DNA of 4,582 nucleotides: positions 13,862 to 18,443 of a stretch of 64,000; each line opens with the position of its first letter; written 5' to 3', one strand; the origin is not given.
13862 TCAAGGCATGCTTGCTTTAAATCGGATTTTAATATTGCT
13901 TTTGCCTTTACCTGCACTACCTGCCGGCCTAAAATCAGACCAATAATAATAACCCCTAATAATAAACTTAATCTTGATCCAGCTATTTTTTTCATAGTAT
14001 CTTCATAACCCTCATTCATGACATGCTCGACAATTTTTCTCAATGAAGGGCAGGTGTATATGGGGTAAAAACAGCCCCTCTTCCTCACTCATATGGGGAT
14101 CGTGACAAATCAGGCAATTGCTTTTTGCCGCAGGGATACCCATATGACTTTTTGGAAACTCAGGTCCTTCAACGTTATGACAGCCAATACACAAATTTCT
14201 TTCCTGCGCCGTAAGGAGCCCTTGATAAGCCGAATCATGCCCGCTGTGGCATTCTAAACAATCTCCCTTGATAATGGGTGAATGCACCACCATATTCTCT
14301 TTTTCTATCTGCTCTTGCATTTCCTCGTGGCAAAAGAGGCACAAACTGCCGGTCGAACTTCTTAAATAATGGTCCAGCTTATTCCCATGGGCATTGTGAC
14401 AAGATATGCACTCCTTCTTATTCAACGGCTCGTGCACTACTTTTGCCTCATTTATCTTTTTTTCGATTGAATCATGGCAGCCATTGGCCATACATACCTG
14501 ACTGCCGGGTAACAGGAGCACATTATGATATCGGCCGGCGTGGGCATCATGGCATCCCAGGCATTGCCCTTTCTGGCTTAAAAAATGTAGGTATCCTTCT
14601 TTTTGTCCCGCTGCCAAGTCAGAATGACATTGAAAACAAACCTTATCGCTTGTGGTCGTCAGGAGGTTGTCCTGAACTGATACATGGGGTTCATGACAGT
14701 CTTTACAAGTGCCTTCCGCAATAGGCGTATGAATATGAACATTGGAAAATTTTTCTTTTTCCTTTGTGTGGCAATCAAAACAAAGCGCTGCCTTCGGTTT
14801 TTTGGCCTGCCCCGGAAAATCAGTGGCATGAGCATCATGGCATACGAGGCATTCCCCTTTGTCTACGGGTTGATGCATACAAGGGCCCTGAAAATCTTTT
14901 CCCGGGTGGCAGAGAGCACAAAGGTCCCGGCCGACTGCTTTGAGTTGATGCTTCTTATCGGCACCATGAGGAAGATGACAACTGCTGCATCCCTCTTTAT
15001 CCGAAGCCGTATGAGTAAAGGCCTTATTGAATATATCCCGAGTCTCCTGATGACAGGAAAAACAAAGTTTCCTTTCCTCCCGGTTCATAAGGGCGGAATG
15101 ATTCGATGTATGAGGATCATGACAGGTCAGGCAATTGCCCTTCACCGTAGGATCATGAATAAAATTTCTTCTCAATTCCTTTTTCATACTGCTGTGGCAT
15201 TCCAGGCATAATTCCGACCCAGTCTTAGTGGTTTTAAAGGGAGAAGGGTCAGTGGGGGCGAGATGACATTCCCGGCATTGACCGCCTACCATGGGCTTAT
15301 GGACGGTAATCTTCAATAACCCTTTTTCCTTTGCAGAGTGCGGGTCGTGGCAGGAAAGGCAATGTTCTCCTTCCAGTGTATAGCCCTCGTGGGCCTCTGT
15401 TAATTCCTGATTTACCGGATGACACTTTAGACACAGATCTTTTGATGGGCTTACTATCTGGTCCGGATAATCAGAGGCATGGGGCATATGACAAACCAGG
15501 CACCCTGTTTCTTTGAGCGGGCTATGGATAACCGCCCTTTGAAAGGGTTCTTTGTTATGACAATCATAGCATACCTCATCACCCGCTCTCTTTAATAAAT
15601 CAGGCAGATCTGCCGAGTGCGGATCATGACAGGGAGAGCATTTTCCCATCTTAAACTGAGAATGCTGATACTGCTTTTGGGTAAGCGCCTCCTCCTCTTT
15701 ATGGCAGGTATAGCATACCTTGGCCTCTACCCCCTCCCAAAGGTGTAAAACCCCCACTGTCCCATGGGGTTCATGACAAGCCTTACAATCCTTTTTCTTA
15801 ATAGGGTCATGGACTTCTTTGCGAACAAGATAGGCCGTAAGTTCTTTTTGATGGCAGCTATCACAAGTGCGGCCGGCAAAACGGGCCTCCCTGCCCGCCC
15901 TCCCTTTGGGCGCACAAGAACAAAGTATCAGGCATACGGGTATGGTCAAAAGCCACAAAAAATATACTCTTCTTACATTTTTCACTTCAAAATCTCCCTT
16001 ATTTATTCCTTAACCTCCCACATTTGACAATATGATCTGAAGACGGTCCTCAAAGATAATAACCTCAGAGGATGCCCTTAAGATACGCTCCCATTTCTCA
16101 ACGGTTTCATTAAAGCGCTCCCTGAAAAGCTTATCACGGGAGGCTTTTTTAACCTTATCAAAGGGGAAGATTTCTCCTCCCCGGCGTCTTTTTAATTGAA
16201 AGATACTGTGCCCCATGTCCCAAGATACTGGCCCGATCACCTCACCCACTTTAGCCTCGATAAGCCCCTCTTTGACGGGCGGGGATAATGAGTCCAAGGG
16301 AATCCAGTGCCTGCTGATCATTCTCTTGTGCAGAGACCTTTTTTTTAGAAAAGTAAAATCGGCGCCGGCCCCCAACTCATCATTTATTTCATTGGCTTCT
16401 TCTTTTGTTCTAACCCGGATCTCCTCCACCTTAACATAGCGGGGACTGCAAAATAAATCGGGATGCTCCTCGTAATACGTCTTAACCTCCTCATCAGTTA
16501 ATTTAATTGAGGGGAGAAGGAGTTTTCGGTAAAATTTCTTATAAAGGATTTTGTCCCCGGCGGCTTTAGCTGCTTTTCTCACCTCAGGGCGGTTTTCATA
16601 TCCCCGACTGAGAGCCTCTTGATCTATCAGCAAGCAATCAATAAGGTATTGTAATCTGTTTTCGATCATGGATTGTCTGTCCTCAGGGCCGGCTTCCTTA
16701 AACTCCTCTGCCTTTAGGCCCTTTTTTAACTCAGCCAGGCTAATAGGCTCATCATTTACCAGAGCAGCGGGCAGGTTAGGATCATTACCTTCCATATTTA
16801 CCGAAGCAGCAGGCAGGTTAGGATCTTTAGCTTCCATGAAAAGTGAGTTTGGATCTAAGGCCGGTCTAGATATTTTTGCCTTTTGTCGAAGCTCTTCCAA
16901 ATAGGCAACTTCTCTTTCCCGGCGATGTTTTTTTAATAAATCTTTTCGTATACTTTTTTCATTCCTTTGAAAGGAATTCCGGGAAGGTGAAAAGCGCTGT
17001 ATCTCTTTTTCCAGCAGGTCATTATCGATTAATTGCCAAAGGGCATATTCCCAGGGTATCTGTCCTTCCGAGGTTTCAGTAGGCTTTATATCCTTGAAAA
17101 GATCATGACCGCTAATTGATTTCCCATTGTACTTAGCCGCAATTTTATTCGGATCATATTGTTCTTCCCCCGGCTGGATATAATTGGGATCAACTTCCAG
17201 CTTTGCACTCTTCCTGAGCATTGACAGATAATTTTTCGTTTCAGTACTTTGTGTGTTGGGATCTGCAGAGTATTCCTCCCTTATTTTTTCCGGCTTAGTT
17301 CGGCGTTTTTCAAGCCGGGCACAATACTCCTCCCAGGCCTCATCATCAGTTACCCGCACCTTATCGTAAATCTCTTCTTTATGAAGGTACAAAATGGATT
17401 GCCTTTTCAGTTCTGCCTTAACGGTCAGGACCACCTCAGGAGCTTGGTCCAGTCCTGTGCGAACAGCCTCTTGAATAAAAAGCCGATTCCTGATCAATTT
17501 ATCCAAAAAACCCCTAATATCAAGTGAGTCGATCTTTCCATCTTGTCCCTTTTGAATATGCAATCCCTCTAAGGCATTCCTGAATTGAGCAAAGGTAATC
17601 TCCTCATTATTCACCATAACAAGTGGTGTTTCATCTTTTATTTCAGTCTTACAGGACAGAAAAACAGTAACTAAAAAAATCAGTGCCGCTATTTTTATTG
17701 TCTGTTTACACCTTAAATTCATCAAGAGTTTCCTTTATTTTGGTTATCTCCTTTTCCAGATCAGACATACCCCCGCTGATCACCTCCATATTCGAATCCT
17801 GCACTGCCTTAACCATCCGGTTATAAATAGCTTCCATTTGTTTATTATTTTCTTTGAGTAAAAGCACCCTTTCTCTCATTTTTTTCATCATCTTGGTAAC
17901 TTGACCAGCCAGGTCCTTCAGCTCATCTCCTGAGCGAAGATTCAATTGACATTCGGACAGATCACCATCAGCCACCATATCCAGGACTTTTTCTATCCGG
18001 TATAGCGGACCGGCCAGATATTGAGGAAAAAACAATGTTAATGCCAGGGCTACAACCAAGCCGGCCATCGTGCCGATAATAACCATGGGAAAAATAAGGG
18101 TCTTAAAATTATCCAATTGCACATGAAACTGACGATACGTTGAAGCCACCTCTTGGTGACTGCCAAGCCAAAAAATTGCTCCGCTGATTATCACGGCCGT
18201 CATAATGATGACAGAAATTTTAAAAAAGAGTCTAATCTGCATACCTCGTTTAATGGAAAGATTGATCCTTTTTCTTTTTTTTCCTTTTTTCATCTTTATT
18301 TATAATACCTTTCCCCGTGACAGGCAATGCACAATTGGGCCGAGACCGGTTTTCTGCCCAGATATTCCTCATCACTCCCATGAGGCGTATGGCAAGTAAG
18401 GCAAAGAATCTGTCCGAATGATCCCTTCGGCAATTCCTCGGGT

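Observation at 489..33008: Exceptionally dense EET island with about 150 heme-binding motifs, including a ~26-kb stretch of 18 consecutive same-strand genes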

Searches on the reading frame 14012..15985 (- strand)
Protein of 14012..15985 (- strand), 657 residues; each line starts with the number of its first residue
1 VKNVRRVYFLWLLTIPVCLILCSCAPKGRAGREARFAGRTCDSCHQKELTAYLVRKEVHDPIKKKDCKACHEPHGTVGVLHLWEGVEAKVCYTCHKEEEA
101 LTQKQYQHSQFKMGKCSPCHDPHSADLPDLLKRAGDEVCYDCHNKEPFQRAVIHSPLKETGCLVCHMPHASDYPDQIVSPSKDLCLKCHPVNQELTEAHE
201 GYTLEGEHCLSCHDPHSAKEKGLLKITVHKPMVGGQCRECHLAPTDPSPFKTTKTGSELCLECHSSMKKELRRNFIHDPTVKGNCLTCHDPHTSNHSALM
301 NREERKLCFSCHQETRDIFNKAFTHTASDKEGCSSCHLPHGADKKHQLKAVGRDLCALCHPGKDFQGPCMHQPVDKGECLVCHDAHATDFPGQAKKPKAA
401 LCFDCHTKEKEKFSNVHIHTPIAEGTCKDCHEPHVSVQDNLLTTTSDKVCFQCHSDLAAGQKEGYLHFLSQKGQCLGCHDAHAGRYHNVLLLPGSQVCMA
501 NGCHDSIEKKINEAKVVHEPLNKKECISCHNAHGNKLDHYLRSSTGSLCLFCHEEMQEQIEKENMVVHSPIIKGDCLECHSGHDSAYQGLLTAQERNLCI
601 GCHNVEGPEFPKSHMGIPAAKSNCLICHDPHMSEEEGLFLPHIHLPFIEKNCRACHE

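Call 4: search_protein_families(library=pfam, proteins=[window:14012-15985:-], max_evalue=0.01)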
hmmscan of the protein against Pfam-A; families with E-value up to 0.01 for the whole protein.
window:14012-15985:- (657 aa): 6 families
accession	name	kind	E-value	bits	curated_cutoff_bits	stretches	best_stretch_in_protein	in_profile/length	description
PF09699.15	Paired_CXXCH_1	-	8.2e-119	387.5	20.6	13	419-458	1-40/41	Doubled CXXCH motif (Paired_CXXCH_1)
PF14522.11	Cytochrome_C7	-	1.3e-23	83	24.8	5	228-290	7-67/67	Cytochrome c7 and related cytochrome c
PF14537.11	Cytochrom_c3_2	-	5.7e-20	72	25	1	523-604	6-79/79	Cytochrome c3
PF22113.1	Mtrc-MtrF_II-IV_dom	-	2.6e-15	56.8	30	0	86-126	4-41/176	Outer membrane cytochrome MtrC/MtrF-like, domains II/IV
PF02085.21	Cytochrom_CIII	-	1.2e-10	42.1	22.9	0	497-535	48-87/101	Class III cytochrome C family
PF22678.1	Cytochrom_c_NrfB-like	-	5.5e-06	27.2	27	0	396-438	30-72/89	Cytochrome c-type protein NrfB-like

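Call 7: search_protein_families(library=ncbifam, proteins=[window:14012-15985:-], max_evalue=0.01)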
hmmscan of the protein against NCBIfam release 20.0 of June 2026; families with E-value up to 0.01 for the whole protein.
window:14012-15985:- (657 aa): 8 families
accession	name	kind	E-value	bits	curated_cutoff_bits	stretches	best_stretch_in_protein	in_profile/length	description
TIGR01905.1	paired_CXXCH_1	subfamily_domain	2.1e-114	373.2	25.2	13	568-604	1-37/41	doubled CXXCH domain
TIGR03508.1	decahem_SO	subfamily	5.5e-77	258.7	192.2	5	39-214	71-249/258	DmsE family decaheme c-type cytochrome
NF041028.1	decahem_GSU2203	exception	6e-72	242.5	325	7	254-388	98-234/317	GSU2203 family decaheme c-type cytochrome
TIGR03507.1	decahem_SO1788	subfamily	8e-12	44.4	209.3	4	182-342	161-307/672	OmcA/MtrC family decaheme c-type cytochrome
TIGR03153.1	cytochr_NrfH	equivalog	2.5e-10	40.6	134.2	1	180-289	26-133/138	cytochrome c nitrite reductase small subunit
NF045713.1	CxxCH_16_HmcA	equivalog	1.4e-06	27.2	400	2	448-605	112-254/541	sulfate respiration complex hexadecaheme cytochrome HmcA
NF045722.1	c3_cytochr_TmcA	equivalog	0.00052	19.9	114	0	89-146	58-113/125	acidic tetraheme cytochrome c3 TmcA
TIGR03146.1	cyt_nit_nrfB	equivalog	0.0077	16.5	166.6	1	252-315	79-144/145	cytochrome c nitrite reductase pentaheme subunit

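Call 69: search_solved_structures(query=window:14012-15985:-, max_evalue=0.001)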
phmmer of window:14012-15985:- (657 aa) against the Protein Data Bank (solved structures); distinct sequences matched with E-value up to 0.001: 2.
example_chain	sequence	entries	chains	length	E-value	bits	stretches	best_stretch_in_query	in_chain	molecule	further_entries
6r2q_A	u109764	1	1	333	4.3e-13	51.7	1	37-202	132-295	Cystathionine beta-synthase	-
28pb_A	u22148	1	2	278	4.4e-06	28.5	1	208-318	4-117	Cytochrome c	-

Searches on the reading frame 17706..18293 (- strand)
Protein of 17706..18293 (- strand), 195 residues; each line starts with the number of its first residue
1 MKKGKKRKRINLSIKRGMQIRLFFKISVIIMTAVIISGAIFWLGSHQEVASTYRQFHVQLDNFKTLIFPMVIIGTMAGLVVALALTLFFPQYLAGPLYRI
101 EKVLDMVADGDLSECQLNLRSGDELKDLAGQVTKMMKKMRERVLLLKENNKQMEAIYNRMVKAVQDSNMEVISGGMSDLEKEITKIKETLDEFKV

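Call 5: search_protein_families(library=pfam, proteins=[window:17706-18293:-], max_evalue=0.01)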
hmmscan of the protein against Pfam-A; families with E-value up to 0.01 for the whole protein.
window:17706-18293:- (195 aa): 1 family
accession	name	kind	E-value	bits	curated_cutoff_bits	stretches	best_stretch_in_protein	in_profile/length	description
PF00672.30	HAMP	-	0.00055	20.6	25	1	93-140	6-52/53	HAMP domain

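Call 8: search_protein_families(library=ncbifam, proteins=[window:17706-18293:-], max_evalue=0.01)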
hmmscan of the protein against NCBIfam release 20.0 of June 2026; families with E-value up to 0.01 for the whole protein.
window:17706-18293:- (195 aa): 4 families
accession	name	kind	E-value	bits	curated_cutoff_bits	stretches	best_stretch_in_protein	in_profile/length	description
NF058645.1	MCPCtpMPsAe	equivalog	7.9e-08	31.5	900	1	47-169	187-306/558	methyl-accepting chemotaxis protein CtpM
NF033092.0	HK_WalK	equivalog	5.5e-07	28.5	725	1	67-164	175-271/594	cell wall metabolism sensor histidine kinase WalK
NF004413.0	PRK05759.1-4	equivalog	0.0077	16.3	197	0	70-190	1-120/156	F0F1 ATP synthase subunit B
NF007423.1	PRK09966.1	equivalog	0.0098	14.8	325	0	61-154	143-236/390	diguanylate cyclase DgcN/YfiN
